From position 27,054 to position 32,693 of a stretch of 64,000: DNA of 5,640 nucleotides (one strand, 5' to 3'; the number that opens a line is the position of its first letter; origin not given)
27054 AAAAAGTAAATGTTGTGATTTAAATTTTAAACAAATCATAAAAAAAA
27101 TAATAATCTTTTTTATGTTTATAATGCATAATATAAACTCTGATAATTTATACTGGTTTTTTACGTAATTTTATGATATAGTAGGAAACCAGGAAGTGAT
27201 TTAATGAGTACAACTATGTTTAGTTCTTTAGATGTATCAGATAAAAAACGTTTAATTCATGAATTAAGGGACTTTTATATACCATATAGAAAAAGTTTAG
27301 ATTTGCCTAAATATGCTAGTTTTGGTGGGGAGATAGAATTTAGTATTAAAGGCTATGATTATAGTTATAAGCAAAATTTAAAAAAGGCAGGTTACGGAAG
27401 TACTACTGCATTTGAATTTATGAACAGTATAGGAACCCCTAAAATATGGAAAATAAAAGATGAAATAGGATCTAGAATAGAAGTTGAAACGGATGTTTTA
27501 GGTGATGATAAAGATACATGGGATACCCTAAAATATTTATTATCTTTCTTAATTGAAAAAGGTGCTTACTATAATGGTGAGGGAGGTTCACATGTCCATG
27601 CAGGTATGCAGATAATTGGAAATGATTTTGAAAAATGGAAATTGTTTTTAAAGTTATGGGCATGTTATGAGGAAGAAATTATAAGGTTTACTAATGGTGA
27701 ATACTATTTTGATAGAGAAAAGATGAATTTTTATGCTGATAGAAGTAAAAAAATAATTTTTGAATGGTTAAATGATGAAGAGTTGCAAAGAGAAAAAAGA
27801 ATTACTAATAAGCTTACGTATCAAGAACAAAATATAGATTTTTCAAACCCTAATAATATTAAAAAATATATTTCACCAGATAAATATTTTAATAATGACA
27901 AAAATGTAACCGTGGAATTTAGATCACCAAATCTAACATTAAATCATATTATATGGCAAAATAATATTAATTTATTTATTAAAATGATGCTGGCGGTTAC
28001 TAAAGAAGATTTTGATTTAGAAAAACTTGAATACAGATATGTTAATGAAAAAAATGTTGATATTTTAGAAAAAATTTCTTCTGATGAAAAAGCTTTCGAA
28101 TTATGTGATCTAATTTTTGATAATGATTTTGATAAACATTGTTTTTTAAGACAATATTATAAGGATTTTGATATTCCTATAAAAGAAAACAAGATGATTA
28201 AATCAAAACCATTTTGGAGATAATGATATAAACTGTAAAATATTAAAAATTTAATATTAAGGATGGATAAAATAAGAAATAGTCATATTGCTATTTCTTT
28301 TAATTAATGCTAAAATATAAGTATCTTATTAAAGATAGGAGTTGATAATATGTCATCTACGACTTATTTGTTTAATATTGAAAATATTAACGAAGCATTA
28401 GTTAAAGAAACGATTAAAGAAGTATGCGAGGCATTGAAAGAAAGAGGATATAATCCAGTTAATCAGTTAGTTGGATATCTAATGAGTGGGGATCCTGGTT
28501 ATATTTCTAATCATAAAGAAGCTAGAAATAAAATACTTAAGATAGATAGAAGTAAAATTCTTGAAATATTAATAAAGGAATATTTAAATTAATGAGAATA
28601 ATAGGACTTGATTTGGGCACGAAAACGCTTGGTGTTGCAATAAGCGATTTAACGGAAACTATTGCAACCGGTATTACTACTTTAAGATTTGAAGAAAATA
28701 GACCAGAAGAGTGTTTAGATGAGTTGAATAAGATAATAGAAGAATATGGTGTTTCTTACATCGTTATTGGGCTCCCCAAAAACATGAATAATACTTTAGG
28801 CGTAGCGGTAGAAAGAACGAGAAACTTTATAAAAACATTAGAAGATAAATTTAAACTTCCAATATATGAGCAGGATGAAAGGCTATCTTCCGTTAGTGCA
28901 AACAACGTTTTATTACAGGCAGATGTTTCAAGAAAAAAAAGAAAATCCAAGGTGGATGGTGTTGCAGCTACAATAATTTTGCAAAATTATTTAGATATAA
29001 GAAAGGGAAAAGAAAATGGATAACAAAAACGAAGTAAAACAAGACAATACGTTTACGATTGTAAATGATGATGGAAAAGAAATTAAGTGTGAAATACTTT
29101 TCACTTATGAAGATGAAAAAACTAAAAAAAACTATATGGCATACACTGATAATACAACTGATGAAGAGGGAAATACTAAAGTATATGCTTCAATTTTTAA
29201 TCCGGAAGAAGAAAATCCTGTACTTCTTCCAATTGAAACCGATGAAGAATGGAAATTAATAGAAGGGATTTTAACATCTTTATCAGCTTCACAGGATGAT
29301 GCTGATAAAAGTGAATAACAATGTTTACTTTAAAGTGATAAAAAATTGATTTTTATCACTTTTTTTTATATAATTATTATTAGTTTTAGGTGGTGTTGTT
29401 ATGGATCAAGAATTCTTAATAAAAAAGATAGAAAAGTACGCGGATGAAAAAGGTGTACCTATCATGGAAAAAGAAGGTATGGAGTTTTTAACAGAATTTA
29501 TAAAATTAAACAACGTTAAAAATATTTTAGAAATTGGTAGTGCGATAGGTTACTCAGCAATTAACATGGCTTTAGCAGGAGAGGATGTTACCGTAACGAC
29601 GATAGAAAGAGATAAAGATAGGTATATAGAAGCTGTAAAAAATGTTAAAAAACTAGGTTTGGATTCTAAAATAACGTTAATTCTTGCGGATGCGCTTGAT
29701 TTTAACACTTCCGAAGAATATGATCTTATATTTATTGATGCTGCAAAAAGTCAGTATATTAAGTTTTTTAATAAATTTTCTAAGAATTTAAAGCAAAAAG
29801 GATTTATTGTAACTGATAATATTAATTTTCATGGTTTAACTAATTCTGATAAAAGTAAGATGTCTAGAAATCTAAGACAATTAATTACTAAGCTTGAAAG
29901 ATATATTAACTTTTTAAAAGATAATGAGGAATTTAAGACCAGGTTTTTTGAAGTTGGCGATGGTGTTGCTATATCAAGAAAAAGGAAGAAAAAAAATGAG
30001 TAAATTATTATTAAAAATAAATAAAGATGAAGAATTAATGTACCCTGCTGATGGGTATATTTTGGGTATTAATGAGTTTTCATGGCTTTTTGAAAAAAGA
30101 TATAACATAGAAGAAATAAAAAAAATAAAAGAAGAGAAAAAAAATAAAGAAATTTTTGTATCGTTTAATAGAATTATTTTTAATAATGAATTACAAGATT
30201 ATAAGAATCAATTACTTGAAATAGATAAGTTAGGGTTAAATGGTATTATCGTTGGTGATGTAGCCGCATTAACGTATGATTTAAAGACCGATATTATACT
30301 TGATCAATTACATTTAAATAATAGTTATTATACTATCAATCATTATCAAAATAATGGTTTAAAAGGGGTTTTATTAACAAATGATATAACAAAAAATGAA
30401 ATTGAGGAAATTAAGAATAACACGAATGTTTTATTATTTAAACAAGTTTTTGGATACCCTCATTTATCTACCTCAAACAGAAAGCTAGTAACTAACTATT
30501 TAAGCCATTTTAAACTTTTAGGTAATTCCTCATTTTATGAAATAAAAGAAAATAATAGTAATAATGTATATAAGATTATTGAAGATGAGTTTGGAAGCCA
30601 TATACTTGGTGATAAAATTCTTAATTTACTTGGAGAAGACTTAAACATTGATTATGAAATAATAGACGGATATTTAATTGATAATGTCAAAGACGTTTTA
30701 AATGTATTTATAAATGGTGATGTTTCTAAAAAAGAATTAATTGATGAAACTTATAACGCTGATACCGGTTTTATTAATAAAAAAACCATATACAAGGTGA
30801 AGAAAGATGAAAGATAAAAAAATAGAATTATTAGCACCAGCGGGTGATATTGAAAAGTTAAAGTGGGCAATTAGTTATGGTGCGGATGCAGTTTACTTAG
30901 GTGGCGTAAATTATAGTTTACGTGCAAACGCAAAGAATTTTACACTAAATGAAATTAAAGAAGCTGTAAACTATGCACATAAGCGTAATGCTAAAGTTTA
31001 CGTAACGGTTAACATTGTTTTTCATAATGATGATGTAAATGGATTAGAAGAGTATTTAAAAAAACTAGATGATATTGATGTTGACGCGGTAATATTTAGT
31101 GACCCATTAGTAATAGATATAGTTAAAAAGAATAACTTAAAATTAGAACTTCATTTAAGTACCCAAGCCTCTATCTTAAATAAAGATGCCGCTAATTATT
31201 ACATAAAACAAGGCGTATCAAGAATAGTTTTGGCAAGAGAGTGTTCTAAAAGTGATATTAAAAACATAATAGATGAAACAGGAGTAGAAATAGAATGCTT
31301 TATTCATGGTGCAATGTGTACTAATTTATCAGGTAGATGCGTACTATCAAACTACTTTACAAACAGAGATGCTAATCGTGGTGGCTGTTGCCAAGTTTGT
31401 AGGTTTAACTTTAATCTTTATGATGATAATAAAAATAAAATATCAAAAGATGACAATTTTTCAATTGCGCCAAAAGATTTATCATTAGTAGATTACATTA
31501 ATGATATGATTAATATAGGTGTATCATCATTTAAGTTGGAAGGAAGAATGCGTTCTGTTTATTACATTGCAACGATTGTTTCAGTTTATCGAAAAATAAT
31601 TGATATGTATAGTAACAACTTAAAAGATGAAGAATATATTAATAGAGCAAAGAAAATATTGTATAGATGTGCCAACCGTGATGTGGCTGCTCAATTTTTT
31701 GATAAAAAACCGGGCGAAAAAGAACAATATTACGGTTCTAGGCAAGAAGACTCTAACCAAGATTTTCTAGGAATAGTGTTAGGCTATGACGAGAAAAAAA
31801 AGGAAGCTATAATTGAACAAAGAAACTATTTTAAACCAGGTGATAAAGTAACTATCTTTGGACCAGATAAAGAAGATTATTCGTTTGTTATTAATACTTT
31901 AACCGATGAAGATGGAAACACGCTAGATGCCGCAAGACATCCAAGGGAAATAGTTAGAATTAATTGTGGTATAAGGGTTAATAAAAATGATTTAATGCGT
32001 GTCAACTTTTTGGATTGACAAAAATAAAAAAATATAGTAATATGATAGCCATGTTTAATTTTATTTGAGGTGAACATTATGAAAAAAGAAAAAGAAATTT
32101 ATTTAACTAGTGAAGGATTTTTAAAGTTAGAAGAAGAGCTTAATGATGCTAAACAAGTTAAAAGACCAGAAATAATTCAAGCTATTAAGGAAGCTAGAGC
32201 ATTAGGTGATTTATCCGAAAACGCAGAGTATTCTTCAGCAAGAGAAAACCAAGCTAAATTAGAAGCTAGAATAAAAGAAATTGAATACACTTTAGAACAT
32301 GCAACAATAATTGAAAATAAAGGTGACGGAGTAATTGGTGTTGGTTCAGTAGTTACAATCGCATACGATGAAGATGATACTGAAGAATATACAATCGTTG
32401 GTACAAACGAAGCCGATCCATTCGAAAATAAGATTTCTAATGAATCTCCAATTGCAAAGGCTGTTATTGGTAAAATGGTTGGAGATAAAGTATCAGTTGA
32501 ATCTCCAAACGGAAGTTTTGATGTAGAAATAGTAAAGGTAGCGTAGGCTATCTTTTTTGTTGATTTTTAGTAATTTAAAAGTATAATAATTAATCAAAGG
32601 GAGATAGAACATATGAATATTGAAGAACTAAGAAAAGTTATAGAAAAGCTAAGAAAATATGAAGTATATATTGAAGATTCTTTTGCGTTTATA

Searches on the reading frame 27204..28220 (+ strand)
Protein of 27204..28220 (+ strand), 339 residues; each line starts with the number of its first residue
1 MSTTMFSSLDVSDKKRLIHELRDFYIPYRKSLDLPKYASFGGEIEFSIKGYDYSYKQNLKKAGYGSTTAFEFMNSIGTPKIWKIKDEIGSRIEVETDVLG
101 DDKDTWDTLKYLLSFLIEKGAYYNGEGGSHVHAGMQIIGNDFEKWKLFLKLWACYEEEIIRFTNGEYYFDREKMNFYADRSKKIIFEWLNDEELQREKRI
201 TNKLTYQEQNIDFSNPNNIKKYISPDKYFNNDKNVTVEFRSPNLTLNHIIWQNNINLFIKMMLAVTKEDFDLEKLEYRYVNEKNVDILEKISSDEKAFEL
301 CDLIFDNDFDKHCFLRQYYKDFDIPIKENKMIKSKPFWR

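Call 13: search_protein_families(library=pfam, proteins=[window:27204-28220:+], max_evalue=0.001)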
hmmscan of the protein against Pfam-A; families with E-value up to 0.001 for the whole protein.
window:27204-28220:+ (339 aa): 1 family
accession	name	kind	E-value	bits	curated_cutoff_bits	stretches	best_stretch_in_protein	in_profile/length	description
PF12224.13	Amidoligase_2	-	3.8e-10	40.5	22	1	52-260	54-243/245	Putative amidoligase enzyme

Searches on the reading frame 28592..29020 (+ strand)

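Call 13: search_protein_families(library=pfam, proteins=[window:28592-29020:+], max_evalue=0.001)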
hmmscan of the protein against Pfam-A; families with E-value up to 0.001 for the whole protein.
window:28592-29020:+ (143 aa): 1 family
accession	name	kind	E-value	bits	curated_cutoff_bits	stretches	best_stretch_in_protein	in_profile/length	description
PF03652.20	RuvX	-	2.6e-43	148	29.2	1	1-135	1-133/134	Holliday junction resolvase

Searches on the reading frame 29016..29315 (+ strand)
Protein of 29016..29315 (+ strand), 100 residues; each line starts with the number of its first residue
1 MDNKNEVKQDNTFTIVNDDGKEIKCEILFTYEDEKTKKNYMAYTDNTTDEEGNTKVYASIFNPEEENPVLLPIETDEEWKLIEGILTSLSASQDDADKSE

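Call 13: search_protein_families(library=pfam, proteins=[window:29016-29315:+], max_evalue=0.001)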
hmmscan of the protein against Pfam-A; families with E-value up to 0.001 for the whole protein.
window:29016-29315:+ (100 aa): 1 family
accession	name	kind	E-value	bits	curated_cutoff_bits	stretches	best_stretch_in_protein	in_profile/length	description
PF06949.16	DUF1292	-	4.6e-12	47.1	24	1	18-87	1-71/75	Protein of unknown function (DUF1292)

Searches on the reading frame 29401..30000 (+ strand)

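Call 13: search_protein_families(library=pfam, proteins=[window:29401-30000:+], max_evalue=0.001)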
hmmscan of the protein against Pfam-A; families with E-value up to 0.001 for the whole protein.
window:29401-30000:+ (200 aa): 10 families
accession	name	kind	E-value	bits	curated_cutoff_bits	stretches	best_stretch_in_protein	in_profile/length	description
PF01596.23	Methyltransf_3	-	5e-29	101.5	22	1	4-194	8-203/204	O-methyltransferase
PF01135.25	PCMT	-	5.7e-11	43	20.3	1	28-117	63-153/210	Protein-L-isoaspartate(D-aspartate) O-methyltransferase (PCMT)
PF13578.12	Methyltransf_24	-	1.8e-08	35.6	26.3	1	43-141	1-105/105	Methyltransferase domain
PF02475.24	TRM5-TYW2_MTfase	-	6.3e-07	29.9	28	1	47-141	45-138/164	TRM5/TYW2 methyltransferase domain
PF02353.26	CMAS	-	2.5e-06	27.5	27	1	29-144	53-170/273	Mycolic acid cyclopropane synthetase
PF02527.21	GidB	-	8.1e-06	25.7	27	1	33-137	44-145/184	rRNA small subunit methyltransferase G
PF13649.12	Methyltransf_25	-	8.8e-06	26.8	27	1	42-134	1-97/97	Methyltransferase domain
PF02390.23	Methyltransf_4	-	0.00014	21.8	24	0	41-100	4-62/173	Putative methyltransferase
PF05891.18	Methyltransf_PK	-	0.00015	21.8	27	1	33-185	50-212/218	AdoMet dependent proline di-methyltransferase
PF05175.20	MTS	-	0.00043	20.4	23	1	26-111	19-103/170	Methyltransferase small domain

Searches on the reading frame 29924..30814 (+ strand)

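Call 13: search_protein_families(library=pfam, proteins=[window:29924-30814:+], max_evalue=0.001)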
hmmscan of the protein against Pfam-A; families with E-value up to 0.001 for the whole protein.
window:29924-30814:+ (297 aa): 1 family
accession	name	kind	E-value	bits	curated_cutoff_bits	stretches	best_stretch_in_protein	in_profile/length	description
PF01136.24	Peptidase_U32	-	7.8e-13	48.7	22.4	1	91-236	2-158/233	Peptidase family U32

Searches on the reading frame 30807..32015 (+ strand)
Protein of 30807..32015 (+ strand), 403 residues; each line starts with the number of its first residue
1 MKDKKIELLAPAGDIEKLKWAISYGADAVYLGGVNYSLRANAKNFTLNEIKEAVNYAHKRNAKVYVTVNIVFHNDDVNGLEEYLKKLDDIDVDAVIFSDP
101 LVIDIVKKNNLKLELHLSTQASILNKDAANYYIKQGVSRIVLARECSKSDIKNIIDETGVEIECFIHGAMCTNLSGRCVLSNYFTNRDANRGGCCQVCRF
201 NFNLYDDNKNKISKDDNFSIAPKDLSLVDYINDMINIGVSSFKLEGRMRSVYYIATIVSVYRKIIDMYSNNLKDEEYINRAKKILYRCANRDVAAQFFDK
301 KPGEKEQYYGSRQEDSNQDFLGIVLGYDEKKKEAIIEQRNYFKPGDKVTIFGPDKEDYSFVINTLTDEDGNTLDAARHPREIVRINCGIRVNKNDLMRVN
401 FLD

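Call 13: search_protein_families(library=pfam, proteins=[window:30807-32015:+], max_evalue=0.001)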
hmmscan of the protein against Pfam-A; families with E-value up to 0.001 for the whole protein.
window:30807-32015:+ (403 aa): 2 families
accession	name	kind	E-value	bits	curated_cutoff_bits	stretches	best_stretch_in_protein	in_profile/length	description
PF01136.24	Peptidase_U32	-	1.5e-75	253.9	22.4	1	79-303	3-232/233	Peptidase family U32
PF16325.11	Peptidase_U32_C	-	3.5e-26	91.6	28.2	1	317-398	2-83/83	Peptidase family U32 C-terminal domain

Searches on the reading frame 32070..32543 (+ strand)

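Call 13: search_protein_families(library=pfam, proteins=[window:32070-32543:+], max_evalue=0.001)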
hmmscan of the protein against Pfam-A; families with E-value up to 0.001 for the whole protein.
window:32070-32543:+ (158 aa): 2 families
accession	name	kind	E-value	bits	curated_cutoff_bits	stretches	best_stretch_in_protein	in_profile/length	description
PF03449.20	GreA_GreB_N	-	6.5e-28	97.2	24.5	1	10-80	1-71/71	Transcription elongation factor, N-terminal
PF01272.25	GreA_GreB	-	2.3e-25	88.8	26.9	1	86-157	3-75/77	Transcription elongation factor, GreA/GreB, C-term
